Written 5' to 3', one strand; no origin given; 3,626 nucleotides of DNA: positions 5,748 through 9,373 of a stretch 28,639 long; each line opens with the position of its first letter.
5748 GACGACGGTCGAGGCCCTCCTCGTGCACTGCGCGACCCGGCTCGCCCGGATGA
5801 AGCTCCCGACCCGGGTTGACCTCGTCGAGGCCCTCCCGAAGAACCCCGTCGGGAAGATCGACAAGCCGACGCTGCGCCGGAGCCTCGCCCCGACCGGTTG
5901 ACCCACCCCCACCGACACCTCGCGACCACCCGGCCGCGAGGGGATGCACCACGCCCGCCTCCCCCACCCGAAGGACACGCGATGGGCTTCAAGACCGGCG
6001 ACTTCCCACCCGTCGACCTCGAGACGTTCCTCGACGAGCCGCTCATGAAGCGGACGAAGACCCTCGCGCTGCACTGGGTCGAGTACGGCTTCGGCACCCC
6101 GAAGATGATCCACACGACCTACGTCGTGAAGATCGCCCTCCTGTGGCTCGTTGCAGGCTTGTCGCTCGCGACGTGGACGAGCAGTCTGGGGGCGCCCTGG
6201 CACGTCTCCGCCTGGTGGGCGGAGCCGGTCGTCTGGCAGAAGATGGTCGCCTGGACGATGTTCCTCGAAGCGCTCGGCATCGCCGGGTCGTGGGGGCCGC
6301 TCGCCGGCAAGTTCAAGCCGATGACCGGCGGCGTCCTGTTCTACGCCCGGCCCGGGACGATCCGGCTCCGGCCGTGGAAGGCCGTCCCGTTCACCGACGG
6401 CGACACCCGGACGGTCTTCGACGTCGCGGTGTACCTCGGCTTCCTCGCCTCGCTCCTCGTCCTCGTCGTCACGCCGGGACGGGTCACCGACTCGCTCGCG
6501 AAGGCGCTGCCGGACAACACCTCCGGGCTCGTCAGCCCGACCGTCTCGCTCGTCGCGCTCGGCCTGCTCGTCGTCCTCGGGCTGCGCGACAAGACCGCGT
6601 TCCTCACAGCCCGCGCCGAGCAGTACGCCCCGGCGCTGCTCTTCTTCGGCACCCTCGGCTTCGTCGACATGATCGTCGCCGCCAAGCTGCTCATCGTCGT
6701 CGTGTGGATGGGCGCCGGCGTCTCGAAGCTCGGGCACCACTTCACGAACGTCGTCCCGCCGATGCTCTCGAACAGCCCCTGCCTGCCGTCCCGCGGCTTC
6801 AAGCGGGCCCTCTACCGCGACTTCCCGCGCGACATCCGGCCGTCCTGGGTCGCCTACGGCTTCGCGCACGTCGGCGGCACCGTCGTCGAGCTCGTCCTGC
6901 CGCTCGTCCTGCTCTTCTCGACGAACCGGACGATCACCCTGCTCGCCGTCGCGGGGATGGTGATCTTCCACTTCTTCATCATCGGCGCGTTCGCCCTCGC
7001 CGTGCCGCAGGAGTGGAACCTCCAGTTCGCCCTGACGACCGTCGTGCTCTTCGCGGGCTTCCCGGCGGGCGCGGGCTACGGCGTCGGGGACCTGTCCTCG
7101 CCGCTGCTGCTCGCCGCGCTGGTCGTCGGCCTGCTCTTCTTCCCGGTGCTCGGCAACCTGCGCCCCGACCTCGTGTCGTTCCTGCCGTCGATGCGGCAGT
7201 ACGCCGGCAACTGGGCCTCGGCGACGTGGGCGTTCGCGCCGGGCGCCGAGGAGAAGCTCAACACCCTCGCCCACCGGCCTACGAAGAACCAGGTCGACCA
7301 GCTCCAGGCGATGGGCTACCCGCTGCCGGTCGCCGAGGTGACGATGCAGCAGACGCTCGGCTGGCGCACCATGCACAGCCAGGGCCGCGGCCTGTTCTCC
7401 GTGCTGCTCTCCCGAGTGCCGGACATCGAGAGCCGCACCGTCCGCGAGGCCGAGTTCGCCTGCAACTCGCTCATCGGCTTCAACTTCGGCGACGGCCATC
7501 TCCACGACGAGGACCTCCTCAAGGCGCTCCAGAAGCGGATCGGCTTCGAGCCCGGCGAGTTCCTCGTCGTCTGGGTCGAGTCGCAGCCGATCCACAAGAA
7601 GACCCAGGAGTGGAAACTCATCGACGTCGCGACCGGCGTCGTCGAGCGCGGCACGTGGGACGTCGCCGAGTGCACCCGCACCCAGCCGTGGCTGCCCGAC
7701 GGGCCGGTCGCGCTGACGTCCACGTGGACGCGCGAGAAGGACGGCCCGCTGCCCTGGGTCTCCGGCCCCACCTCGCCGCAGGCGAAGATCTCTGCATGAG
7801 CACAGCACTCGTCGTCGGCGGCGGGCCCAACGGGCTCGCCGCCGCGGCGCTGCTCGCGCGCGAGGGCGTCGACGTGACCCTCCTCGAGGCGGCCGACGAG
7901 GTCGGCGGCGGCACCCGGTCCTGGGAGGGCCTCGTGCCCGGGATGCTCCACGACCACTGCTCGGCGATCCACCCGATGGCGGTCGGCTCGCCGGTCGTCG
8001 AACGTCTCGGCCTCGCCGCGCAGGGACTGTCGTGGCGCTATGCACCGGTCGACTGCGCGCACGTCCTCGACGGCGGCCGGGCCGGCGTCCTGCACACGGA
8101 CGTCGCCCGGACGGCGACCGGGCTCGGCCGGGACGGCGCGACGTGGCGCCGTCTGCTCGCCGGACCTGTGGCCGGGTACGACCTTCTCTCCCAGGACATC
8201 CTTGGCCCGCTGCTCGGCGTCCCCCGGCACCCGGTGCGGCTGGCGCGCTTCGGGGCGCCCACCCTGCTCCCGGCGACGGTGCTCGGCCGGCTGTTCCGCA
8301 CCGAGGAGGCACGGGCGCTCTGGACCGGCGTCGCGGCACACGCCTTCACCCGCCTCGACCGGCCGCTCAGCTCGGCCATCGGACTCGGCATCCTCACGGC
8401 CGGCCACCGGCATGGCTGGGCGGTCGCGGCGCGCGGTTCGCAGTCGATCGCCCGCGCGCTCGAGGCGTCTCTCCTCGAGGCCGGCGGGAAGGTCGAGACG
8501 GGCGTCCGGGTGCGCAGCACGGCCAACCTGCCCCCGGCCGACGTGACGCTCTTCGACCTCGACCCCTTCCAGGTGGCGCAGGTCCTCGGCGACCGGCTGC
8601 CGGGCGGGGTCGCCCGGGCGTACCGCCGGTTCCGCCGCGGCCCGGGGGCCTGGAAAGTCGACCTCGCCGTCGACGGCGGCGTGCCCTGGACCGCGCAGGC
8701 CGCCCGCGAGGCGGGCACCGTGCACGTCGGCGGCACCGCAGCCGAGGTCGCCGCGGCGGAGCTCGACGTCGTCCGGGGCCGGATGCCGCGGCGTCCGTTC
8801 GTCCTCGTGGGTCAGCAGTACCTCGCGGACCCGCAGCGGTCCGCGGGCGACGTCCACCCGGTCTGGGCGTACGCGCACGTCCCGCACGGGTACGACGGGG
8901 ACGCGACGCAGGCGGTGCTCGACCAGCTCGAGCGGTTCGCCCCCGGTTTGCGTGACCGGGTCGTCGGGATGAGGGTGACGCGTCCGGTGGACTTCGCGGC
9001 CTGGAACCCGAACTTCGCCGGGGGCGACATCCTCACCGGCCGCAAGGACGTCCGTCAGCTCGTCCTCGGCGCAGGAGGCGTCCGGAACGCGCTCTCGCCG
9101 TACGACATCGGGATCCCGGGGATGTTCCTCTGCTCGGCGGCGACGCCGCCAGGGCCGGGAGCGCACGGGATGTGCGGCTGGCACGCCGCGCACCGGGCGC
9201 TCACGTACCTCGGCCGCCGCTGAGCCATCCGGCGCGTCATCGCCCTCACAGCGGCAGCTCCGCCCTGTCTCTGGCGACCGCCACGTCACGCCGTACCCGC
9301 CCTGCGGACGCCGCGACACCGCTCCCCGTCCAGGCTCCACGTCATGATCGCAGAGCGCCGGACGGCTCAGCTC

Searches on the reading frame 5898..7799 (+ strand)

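Call 13: search_protein_families(library=pfam, proteins=[window:5898-7799:+], max_evalue=0.001)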
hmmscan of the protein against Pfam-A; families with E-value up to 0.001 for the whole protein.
window:5898-7799:+ (633 aa): 1 family
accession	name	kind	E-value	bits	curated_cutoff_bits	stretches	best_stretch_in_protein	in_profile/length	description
PF12077.13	DUF3556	-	1.2e-242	806.9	28.5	1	29-606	1-570/573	Transmembrane protein of unknown function (DUF3556)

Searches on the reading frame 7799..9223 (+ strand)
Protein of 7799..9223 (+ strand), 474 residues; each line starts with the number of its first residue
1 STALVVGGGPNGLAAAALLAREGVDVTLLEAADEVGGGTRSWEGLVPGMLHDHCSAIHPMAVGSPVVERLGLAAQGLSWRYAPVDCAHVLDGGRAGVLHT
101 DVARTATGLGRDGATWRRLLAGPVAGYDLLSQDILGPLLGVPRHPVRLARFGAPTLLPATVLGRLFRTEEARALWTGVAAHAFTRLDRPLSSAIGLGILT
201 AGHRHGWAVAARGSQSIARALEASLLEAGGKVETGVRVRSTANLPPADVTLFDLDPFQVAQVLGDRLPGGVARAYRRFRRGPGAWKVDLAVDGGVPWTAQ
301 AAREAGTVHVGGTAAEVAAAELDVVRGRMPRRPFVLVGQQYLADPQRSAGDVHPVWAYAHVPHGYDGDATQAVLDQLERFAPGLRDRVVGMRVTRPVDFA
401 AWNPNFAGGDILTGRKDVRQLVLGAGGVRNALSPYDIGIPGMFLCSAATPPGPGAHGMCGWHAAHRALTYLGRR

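Call 37: search_protein_families(library=pfam, proteins=[window:7799-9223:+], max_evalue=0.05)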
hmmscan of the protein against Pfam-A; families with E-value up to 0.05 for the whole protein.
window:7799-9223:+ (474 aa): 13 families
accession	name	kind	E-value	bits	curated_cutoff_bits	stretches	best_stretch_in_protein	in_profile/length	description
PF13450.12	NAD_binding_8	-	3.7e-12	46.8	21.9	1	5-58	1-52/68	NAD(P)-binding Rossmann-like domain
PF01593.30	Amino_oxidase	-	3.5e-09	36.9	19.8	1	12-251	3-237/443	Flavin containing amine oxidoreductase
PF01266.30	DAO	-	4e-08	33.6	27.9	1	4-81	3-72/353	FAD dependent oxidoreductase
PF01494.25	FAD_binding_3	-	1.2e-06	28.4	22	1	3-34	4-35/349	FAD binding domain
PF12831.13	FAD_oxidored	-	3e-06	27.2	27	1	4-39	3-38/416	FAD dependent oxidoreductase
PF01946.23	Thi4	-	0.00011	21.9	26.2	1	4-44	21-60/235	Thi4 family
PF00890.30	FAD_binding_2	-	0.0002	21.1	20.4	1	3-47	2-46/414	FAD binding domain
PF03486.20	HI0933_like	-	0.00065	19.7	50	1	3-36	3-36/244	HI0933-like protein Rossmann domain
PF07992.20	Pyr_redox_2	-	0.00079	19.4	26.1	1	3-35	145-177/291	Pyridine nucleotide-disulphide oxidoreductase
PF00070.33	Pyr_redox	-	0.00083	20.3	22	1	3-36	2-35/82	Pyridine nucleotide-disulphide oxidoreductase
PF05834.18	Lycopene_cycl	-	0.0053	16.3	23.4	1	4-43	3-45/380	Lycopene cyclase protein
PF01134.28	GIDA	-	0.013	15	22.1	1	4-32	3-32/391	Glucose inhibited division protein A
PF13738.12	Pyr_redox_3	-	0.037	13.7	30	1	4-41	1-38/305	Pyridine nucleotide-disulphide oxidoreductase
